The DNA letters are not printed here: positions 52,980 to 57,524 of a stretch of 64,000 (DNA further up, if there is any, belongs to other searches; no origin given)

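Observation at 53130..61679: Tandem pair of ~1400-aa secreted proteins, both with T9SS C-terminal sorting domains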

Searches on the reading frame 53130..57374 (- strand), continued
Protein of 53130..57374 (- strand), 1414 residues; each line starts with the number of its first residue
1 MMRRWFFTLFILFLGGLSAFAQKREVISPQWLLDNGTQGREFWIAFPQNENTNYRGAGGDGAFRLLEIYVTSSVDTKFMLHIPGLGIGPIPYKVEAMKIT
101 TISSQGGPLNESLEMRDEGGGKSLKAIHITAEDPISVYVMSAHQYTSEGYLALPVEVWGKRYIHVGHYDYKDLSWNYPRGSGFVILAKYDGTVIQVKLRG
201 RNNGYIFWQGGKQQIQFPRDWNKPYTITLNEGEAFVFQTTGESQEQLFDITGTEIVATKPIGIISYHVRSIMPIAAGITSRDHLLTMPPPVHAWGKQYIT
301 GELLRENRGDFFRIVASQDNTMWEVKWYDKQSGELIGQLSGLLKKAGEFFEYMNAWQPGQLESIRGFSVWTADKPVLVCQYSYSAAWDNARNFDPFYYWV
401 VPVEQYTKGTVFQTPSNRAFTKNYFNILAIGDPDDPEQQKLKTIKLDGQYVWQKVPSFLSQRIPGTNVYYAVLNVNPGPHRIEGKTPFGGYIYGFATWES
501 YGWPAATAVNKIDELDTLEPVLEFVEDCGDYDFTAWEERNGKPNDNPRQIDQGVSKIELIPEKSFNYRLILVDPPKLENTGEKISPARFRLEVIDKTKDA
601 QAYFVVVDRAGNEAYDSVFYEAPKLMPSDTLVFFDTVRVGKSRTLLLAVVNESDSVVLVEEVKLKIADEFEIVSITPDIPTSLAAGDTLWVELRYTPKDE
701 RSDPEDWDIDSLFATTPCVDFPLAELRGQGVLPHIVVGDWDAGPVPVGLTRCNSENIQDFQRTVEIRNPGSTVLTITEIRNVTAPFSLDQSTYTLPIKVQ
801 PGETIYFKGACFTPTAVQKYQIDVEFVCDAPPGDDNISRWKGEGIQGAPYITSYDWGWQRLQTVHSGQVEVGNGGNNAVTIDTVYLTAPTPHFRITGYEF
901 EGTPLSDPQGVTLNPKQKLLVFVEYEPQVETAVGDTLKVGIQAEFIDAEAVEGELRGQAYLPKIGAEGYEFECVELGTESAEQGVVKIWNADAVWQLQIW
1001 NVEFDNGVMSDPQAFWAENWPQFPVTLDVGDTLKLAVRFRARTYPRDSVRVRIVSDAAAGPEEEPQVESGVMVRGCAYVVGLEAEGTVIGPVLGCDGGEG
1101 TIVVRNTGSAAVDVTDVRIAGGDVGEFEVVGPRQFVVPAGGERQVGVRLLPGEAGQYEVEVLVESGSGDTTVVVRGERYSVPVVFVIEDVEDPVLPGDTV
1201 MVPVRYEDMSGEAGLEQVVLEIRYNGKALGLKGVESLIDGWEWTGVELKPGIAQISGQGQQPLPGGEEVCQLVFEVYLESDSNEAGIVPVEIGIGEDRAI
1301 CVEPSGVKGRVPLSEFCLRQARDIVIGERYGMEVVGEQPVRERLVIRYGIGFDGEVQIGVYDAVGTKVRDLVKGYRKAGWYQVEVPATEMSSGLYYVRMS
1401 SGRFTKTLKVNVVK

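Call 8: find_homologous_proteins(query=window:53130-57374:-)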
Query window:53130-57374:- (1414 aa): 257 proteins with E <= 0.001 among 5839 candidates; the best 120 are listed.
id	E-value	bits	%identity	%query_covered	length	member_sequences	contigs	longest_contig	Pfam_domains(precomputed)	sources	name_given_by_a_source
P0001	0.0e+0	2825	87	100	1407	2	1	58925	PF15780.12,PF17517.8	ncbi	-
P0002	0.0e+0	2575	78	100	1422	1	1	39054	PF15780.12,PF17517.8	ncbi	-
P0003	0.0e+0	1410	61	74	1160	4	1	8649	PF22073.3,PF15780.12,PF17517.8,PF22544.3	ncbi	-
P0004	7.6e-296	1003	41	100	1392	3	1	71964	PF22073.3,PF15780.12,PF17517.8,PF18962.8,PF22544.3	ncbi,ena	-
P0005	1.9e-291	988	41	99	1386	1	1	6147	PF22073.3,PF15780.12,PF17517.8,PF22544.3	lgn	-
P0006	1.5e-290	985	40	99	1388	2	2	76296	PF22073.3,PF15780.12,PF17517.8,PF18962.8,PF22544.3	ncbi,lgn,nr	ncbi:MAG: choice-of-anchor D domain-containing protein [Candidatus Kapabacteria bacterium]|nr:choice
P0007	8.3e-290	983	40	100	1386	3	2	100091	PF22073.3,PF15780.12,PF17517.8,PF22544.3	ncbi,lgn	-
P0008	1.6e-288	979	41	99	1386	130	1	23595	PF22073.3,PF15780.12,PF17517.8,PF22544.3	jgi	jgi:hypothetical protein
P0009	3.0e-288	978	40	100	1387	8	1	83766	PF22073.3,PF15780.12,PF17517.8,PF22544.3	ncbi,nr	ncbi:hypothetical protein HRbin21_01257 [bacterium HR21]|nr:hypothetical protein HRbin21_01257 [bact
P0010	2.9e-263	895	38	100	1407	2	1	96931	PF22073.3,PF15780.12,PF17517.8,PF18962.8,PF22066.3,PF22544.3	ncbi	-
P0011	2.9e-262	892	37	99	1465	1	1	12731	PF22073.3,PF15780.12,PF07610.18,PF17517.8,PF22544.3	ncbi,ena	-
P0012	2.8e-258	878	37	100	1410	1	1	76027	PF22073.3,PF15780.12,PF17517.8,PF22066.3,PF22544.3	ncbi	-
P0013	1.5e-257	876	38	98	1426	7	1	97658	PF22073.3,PF15780.12,PF17517.8,PF18962.8,PF22544.3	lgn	-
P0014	3.5e-256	872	37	100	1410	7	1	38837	PF22073.3,PF15780.12,PF17517.8,PF18962.8,PF22066.3,PF24507.2,PF22544.3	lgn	-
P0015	3.7e-255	868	37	99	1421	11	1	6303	PF22073.3,PF21633.4,PF15780.12,PF17517.8,PF24507.2,PF12371.15,PF22544.3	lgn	-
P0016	2.7e-254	865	38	99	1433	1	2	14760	PF22073.3,PF15780.12,PF17517.8,PF18962.8,PF22544.3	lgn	-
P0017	2.8e-254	865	36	100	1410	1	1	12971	PF22073.3,PF15780.12,PF17517.8,PF22544.3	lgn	-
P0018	7.0e-254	864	37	98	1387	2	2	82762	PF22073.3,PF15780.12,PF07610.18,PF17517.8,PF18962.8,PF12371.15,PF22544.3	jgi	jgi:hypothetical protein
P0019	2.9e-253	862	36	99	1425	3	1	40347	PF22073.3,PF15780.12,PF17517.8,PF18962.8,PF22544.3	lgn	-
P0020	7.4e-253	860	37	100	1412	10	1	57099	PF22073.3,PF15780.12,PF17517.8,PF22066.3,PF24507.2,PF22544.3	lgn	-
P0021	1.5e-252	859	36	100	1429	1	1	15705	PF22073.3,PF15780.12,PF17517.8,PF18962.8,PF12371.15,PF22544.3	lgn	-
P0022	3.7e-252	858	37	100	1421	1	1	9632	PF22073.3,PF21633.4,PF15780.12,PF07610.18,PF17517.8,PF18962.8,PF12371.15,PF22544.3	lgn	-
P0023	4.5e-252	858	40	84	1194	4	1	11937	PF15780.12,PF17517.8,PF18962.8,PF22544.3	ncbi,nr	ncbi:MAG: hypothetical protein RMK93_05985, partial [Bacteroidota bacterium]|nr:hypothetical protein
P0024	9.0e-252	857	37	100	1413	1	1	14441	PF22073.3,PF15780.12,PF07610.18,PF17517.8,PF18962.8,PF22544.3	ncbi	-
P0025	1.8e-251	856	37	100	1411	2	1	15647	PF22073.3,PF15780.12,PF17517.8,PF18962.8,PF24507.2,PF22544.3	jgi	-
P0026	3.0e-251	855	37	98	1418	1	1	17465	PF22073.3,PF15780.12,PF07610.18,PF17517.8,PF18962.8,PF22544.3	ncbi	-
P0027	1.6e-250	853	37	100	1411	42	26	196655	PF22073.3,PF15780.12,PF17517.8,PF24507.2,PF22544.3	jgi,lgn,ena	jgi:hypothetical protein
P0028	1.5e-249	850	37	99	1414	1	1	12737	PF22073.3,PF15780.12,PF07610.18,PF17517.8,PF22544.3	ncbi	-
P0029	4.5e-249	848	37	99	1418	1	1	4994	PF22073.3,PF15780.12,PF07610.18,PF17517.8,PF12371.15,PF22544.3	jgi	jgi:hypothetical protein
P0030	2.5e-248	845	37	99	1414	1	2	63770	PF22073.3,PF15780.12,PF07610.18,PF17517.8,PF18962.8,PF22544.3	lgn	-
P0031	3.5e-248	845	36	100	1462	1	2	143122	PF22073.3,PF15780.12,PF07610.18,PF17517.8,PF18962.8,PF22544.3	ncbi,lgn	-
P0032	4.4e-248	845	36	100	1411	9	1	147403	PF22073.3,PF15780.12,PF17517.8,PF24507.2,PF22544.3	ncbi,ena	-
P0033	5.0e-248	844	35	100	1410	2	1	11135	PF22073.3,PF15780.12,PF17517.8,PF22544.3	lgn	-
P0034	7.3e-248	844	35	99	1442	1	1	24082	PF22073.3,PF17517.8,PF22544.3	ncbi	-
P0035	3.1e-247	842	36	99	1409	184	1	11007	PF22073.3,PF15780.12,PF07610.18,PF17517.8,PF24798.3,PF22067.3,PF22544.3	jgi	jgi:hypothetical protein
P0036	1.3e-246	840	36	100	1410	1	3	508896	PF22073.3,PF15780.12,PF17517.8,PF24507.2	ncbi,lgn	-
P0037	5.2e-246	838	36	99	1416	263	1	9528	PF22073.3,PF15780.12,PF07610.18,PF17517.8,PF18962.8,PF22544.3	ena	-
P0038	1.6e-245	836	36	99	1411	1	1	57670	PF22073.3,PF15780.12,PF17517.8,PF22544.3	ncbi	ncbi:MAG: choice-of-anchor D domain-containing protein [Candidatus Kapaibacteriales bacterium]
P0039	2.0e-245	836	36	99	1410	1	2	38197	PF15780.12,PF17517.8,PF18962.8,PF22544.3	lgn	-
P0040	2.6e-245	835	37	99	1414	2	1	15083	PF22073.3,PF15780.12,PF07610.18,PF17517.8,PF18962.8,PF22544.3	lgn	-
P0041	2.7e-245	835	35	100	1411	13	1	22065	PF22073.3,PF15780.12,PF17517.8,PF24507.2,PF22544.3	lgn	-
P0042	7.2e-245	834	35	99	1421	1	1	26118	PF22073.3,PF15780.12,PF17517.8,PF18962.8,PF22066.3,PF22544.3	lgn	-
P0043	1.5e-244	833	35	100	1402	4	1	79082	PF22073.3,PF15780.12,PF07610.18,PF17517.8,PF18962.8,PF22544.3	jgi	-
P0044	2.0e-244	833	35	100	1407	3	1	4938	PF22073.3,PF15780.12,PF17517.8,PF18962.8,PF22544.3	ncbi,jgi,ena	jgi:hypothetical protein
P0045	2.9e-244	832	36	99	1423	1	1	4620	PF22073.3,PF15780.12,PF07610.18,PF17517.8,PF18962.8,PF12371.15,PF22544.3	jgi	-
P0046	4.4e-244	831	36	100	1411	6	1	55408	PF22073.3,PF17517.8,PF22544.3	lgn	-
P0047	5.1e-244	831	37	98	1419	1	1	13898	PF22073.3,PF15780.12,PF07610.18,PF17517.8,PF18962.8,PF22544.3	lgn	-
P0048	1.7e-243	829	36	99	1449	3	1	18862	PF22073.3,PF17517.8,PF18962.8,PF22544.3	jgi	jgi:hypothetical protein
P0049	1.8e-243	829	35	99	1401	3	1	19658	PF22073.3,PF21633.4,PF15780.12,PF07610.18,PF17517.8,PF18962.8,PF22544.3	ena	-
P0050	2.1e-243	829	36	98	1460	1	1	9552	PF22073.3,PF15780.12,PF17517.8,PF18962.8,PF22544.3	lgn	-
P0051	3.6e-243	828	35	100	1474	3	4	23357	PF22073.3,PF15780.12,PF17517.8,PF18962.8,PF22544.3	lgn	-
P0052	3.4e-242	825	36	99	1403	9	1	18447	PF22073.3,PF21633.4,PF15780.12,PF07610.18,PF17517.8,PF18962.8,PF22544.3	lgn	-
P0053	5.9e-242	824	36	99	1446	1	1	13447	PF22073.3,PF17517.8,PF18962.8,PF22544.3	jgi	jgi:hypothetical protein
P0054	7.6e-242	824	37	100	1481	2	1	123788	PF22073.3,PF15780.12,PF17517.8,PF18962.8,PF22544.3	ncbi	-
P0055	1.0e-241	824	34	100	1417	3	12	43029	PF22073.3,PF17517.8,PF22544.3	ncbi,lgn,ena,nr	ncbi:MAG: choice-of-anchor D domain-containing protein [Bacteroidetes bacterium]|nr:choice-of-anchor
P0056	3.4e-241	822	36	99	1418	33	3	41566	PF22073.3,PF15780.12,PF07610.18,PF17517.8,PF12371.15,PF22544.3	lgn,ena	-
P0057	7.2e-241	821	36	100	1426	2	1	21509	PF22073.3,PF17517.8,PF18962.8,PF22544.3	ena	-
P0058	1.2e-240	820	36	99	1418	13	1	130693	PF22073.3,PF15780.12,PF07610.18,PF17517.8,PF18962.8,PF22067.3,PF22544.3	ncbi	ncbi:MAG: choice-of-anchor D domain-containing protein [Candidatus Kapaibacteriota bacterium]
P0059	2.0e-240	819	35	99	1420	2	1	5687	PF22073.3,PF21633.4,PF15780.12,PF07610.18,PF17517.8,PF18962.8,PF22067.3,PF22544.3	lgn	-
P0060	5.0e-240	818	35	100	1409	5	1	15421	PF22073.3,PF15780.12,PF17517.8,PF24507.2,PF22544.3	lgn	-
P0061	6.9e-240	818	36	100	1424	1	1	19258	PF22073.3,PF15780.12,PF17517.8,PF18962.8,PF22544.3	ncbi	-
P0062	7.8e-240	817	37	98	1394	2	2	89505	PF22073.3,PF15780.12,PF17517.8,PF18962.8,PF22544.3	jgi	jgi:hypothetical protein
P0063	7.3e-239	814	36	100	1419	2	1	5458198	PF22073.3,PF15780.12,PF07610.18,PF17517.8,PF18962.8,PF22544.3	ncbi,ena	-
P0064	8.7e-239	814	35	100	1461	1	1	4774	PF22073.3,PF21633.4,PF15780.12,PF07610.18,PF17517.8,PF18962.8,PF22067.3,PF12371.15,PF22544.3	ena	-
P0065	1.1e-238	814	36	100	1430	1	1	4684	PF22073.3,PF17517.8,PF18962.8,PF22544.3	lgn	-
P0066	2.3e-238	812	36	99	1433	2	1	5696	PF22073.3,PF17517.8,PF18962.8,PF22544.3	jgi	-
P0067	7.6e-238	811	36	100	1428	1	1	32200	PF22073.3,PF17517.8,PF22544.3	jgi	-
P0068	1.2e-237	810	35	99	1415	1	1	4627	PF22073.3,PF15780.12,PF17517.8,PF22544.3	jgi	-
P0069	1.3e-237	810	36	100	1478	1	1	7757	PF22073.3,PF15780.12,PF17517.8,PF18962.8,PF22544.3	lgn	-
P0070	1.6e-237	810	35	99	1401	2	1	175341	PF22073.3,PF15780.12,PF17517.8,PF18962.8,PF22544.3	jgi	-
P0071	5.5e-236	805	35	100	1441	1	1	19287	PF22073.3,PF15780.12,PF17517.8,PF18962.8,PF22544.3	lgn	-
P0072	1.6e-235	803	36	100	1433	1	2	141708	PF22073.3,PF15780.12,PF17517.8,PF18962.8,PF12371.15,PF22544.3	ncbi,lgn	-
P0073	2.2e-235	803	36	99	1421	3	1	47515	PF22073.3,PF15780.12,PF17517.8,PF18962.8,PF22544.3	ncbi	-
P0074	4.1e-233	795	36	100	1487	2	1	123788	PF22073.3,PF15780.12,PF17517.8,PF18962.8,PF22544.3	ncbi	-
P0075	5.2e-233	795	35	100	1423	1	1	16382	PF22073.3,PF21633.4,PF15780.12,PF17517.8,PF18962.8,PF22544.3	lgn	-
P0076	2.7e-230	786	35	98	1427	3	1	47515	PF07610.18,PF17517.8,PF18962.8,PF22544.3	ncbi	-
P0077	6.7e-230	784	34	100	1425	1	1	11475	PF22073.3,PF15780.12,PF17517.8,PF18962.8,PF22544.3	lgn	-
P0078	9.4e-230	784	33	99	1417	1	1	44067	PF22073.3,PF15780.12,PF17517.8,PF18962.8,PF22544.3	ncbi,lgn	-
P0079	1.6e-229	783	34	100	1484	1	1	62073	PF22073.3,PF15780.12,PF17517.8,PF18962.8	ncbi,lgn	-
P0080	6.2e-229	781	35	99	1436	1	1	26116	PF22073.3,PF17517.8,PF18962.8,PF12371.15,PF22544.3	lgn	-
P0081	8.4e-229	781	36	98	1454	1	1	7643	PF15780.12,PF17517.8,PF18962.8,PF22544.3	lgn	-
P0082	1.8e-228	780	34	99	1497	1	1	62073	PF17517.8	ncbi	-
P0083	2.0e-228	780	35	100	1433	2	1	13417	PF22073.3,PF15780.12,PF17517.8,PF00932.26,PF18962.8,PF22544.3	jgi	-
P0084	1.5e-227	777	35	100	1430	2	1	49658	PF22073.3,PF15780.12,PF17517.8,PF00932.26,PF18962.8,PF22544.3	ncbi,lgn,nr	ncbi:MAG: choice-of-anchor D domain-containing protein [Bacteroidetes bacterium]|nr:choice-of-anchor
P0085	6.0e-227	775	34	100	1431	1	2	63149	PF22073.3,PF17517.8,PF18962.8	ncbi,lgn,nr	ncbi:MAG: choice-of-anchor D domain-containing protein [Candidatus Kapabacteria bacterium]|nr:choice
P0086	2.1e-224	766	34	98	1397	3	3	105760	PF22073.3,PF15780.12,PF07610.18,PF17517.8,PF18962.8,PF24507.2,PF22544.3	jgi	jgi:hypothetical protein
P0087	7.8e-224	764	34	99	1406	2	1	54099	PF22073.3,PF21633.4,PF15780.12,PF07610.18,PF17517.8,PF24798.3,PF18962.8,PF22067.3,PF22544.3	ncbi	ncbi:MAG: choice-of-anchor D domain-containing protein [Bacteroidota bacterium]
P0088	3.8e-220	752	34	100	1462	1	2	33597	PF22073.3,PF15780.12,PF07610.18,PF17517.8,PF18962.8,PF12371.15,PF22544.3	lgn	-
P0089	2.4e-219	749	34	99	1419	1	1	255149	PF22073.3,PF15780.12,PF17517.8,PF18962.8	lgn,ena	-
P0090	2.7e-219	749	37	85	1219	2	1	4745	PF22073.3,PF15780.12,PF07610.18,PF17517.8,PF12371.15,PF24501.2,PF22544.3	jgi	jgi:hypothetical protein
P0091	1.4e-218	747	34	99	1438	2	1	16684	PF22073.3,PF15780.12,PF17517.8,PF18962.8,PF22544.3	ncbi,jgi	-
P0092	4.1e-218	745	34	100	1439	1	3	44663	PF22073.3,PF15780.12,PF07610.18,PF17517.8,PF24507.2,PF12371.15,PF22544.3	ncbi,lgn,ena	-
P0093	2.9e-217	743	34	100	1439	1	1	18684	PF22073.3,PF17517.8,PF22544.3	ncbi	-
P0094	3.5e-217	742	33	100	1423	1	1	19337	PF22073.3,PF17517.8,PF18962.8,PF22544.3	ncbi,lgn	-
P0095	1.1e-216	741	35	98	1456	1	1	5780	PF22073.3,PF17517.8,PF18962.8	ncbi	-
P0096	8.9e-215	734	33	100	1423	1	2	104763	PF22073.3,PF17517.8,PF18962.8,PF22544.3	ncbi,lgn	-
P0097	7.6e-214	731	33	100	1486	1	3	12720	PF15780.12,PF17517.8,PF22544.3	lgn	-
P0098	1.2e-213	730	33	98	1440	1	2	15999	PF22073.3,PF15780.12,PF17517.8,PF18962.8,PF22544.3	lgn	-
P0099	2.6e-213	729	33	100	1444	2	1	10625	PF22073.3,PF15780.12,PF17517.8,PF12371.15,PF22544.3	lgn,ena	-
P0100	5.1e-212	725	34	98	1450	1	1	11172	PF22073.3,PF15780.12,PF17517.8,PF18962.8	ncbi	-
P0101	7.2e-212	725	35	87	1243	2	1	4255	PF22073.3,PF15780.12,PF17517.8,PF18962.8,PF22544.3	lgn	-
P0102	6.0e-208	712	33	100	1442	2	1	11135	PF22073.3,PF15780.12,PF17517.8,PF18962.8,PF22544.3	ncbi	-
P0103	2.1e-206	707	34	100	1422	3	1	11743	PF22073.3,PF15780.12,PF17517.8,PF12371.15,PF22544.3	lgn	-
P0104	4.2e-206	706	33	100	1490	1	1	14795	PF17517.8,PF18962.8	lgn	-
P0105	1.5e-203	697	33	99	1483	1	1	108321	PF17517.8,PF18962.8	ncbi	-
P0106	1.9e-202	693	33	100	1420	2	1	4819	PF15780.12,PF17517.8,PF18962.8,PF12371.15,PF22544.3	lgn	-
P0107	7.4e-202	691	43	61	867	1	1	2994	PF17517.8,PF22544.3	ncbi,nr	ncbi:MAG: Choice-of-anchor protein, partial [Bacteroidota bacterium]|nr:Choice-of-anchor protein [Ba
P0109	2.7e-198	680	33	99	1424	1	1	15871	PF22073.3,PF15780.12,PF17517.8,PF18962.8,PF12371.15,PF22544.3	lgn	-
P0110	8.6e-198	678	33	100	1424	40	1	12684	PF22073.3,PF15780.12,PF17517.8,PF12371.15,PF22544.3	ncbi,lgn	-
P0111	4.6e-186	639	31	99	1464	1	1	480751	PF22073.3,PF15780.12,PF17517.8,PF22544.3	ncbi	-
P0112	8.9e-185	635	32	100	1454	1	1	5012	PF22073.3,PF15780.12,PF07610.18,PF17517.8,PF18962.8,PF22067.3,PF12371.15,PF22544.3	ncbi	-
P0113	1.1e-180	621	31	99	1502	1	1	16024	PF22073.3,PF15780.12,PF17517.8,PF18962.8,PF22066.3,PF22544.3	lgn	-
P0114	1.4e-178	614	41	57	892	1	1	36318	PF22073.3,PF15780.12,PF07610.18,PF17517.8,PF22544.3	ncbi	ncbi:MAG: choice-of-anchor D domain-containing protein [Bacteroidota bacterium]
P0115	2.9e-177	610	31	100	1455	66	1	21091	PF22073.3,PF15780.12,PF07610.18,PF17517.8,PF18962.8,PF22544.3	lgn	-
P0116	1.7e-175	604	30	99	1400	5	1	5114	PF22073.3,PF21633.4,PF15780.12,PF07610.18,PF17517.8,PF24798.3,PF18962.8,PF12371.15,PF22544.3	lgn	-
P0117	3.1e-174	600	40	57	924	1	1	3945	PF15780.12,PF17517.8,PF18962.8,PF22544.3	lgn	-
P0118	1.3e-171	591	31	100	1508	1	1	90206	PF22073.3,PF17517.8,PF18962.8,PF12371.15,PF22544.3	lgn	-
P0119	2.0e-168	581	30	98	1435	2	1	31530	PF17517.8,PF18962.8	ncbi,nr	ncbi:MAG: T9SS type A sorting domain-containing protein [Candidatus Kapabacteria bacterium]|nr:T9SS 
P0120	2.1e-167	577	31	98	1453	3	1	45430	PF22073.3,PF17517.8,PF18962.8,PF22544.3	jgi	-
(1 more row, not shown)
